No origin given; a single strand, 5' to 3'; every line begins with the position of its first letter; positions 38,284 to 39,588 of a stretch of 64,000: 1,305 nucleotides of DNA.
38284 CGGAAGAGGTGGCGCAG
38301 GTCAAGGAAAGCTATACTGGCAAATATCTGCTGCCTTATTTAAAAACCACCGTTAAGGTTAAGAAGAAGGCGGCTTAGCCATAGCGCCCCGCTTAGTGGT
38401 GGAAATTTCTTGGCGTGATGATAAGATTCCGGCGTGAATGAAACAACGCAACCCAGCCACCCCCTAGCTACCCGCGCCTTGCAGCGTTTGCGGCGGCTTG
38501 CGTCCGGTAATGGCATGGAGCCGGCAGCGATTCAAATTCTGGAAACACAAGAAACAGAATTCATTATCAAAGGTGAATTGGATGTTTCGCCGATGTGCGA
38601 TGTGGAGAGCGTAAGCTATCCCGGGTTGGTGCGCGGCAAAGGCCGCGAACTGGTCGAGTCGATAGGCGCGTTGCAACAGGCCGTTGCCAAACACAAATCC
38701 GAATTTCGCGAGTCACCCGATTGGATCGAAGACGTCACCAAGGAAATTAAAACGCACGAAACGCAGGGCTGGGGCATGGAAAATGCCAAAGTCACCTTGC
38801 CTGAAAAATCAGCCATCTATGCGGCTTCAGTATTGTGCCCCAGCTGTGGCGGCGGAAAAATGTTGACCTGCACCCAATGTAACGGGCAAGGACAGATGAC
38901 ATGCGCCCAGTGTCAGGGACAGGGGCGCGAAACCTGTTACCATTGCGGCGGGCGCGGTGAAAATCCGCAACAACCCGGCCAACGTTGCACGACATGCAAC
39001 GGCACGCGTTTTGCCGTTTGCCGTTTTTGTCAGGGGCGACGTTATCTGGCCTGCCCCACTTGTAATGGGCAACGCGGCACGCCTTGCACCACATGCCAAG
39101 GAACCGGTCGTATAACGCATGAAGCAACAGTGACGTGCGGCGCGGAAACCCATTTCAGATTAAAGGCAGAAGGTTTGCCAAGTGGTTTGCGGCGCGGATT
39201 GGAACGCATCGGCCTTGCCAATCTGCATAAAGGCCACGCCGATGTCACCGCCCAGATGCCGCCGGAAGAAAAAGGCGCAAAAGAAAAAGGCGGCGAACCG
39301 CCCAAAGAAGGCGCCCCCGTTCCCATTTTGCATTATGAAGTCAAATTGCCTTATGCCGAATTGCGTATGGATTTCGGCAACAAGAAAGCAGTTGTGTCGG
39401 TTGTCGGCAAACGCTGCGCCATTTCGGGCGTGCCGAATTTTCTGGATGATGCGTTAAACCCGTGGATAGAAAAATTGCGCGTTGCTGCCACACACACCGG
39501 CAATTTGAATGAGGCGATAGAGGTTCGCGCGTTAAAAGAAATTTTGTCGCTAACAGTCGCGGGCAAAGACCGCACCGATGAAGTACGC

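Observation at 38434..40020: Membrane-anchored protein with about 9 DnaJ-type CxxCxGxG zinc-finger repeats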

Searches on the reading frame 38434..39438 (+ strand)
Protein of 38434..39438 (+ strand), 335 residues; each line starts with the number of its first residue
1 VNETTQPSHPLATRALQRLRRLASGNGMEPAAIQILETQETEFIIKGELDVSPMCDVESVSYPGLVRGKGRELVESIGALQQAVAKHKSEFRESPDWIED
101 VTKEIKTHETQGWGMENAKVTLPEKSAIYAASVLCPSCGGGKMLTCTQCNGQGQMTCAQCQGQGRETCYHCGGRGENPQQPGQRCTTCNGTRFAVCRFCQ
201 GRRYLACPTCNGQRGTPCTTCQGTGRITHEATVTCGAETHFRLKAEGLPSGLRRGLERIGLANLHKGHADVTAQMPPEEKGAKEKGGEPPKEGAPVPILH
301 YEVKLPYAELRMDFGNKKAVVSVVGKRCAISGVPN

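Call 50: predict_structure(alignment_id=A4)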
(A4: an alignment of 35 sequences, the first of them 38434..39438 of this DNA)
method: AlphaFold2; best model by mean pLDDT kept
length: 335 residues; sequences in the alignment: 35
mean_pLDDT: 92.0   pTM: 0.74
mean pLDDT of the five models: 92.0, 91.4, 91.0, 89.9, 89.2
residues with pLDDT >= 90: 290; 70-90: 25; 50-70: 12; < 50: 8
segments of 3 or more residues with pLDDT < 50: 1-5
pLDDT, mean of each block of 10 residues (from residue 1): 54 94 91 95 95 97 96 97 97 93 94 95 97 97 96 96 95 94 94 96 96 96 98 98 92 93 93 82 55 85 96 95 95 91
secondary structure, 60 per line:
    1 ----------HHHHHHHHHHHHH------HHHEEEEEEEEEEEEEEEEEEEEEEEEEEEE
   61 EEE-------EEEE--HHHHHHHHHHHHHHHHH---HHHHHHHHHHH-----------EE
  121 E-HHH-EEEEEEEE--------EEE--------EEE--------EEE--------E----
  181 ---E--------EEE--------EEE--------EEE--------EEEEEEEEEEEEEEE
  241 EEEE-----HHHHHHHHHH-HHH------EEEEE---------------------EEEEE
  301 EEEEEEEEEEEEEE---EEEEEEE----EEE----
elements in order: H11-23 E33-63 E71-74 H77-93 H97-107 E119-121 E127-134 E143-145 E154-156 E165-167 E193-195 E204-206 E215-217 E226-244 H250-259 E270-274 E296-314 E318-324 E329-331
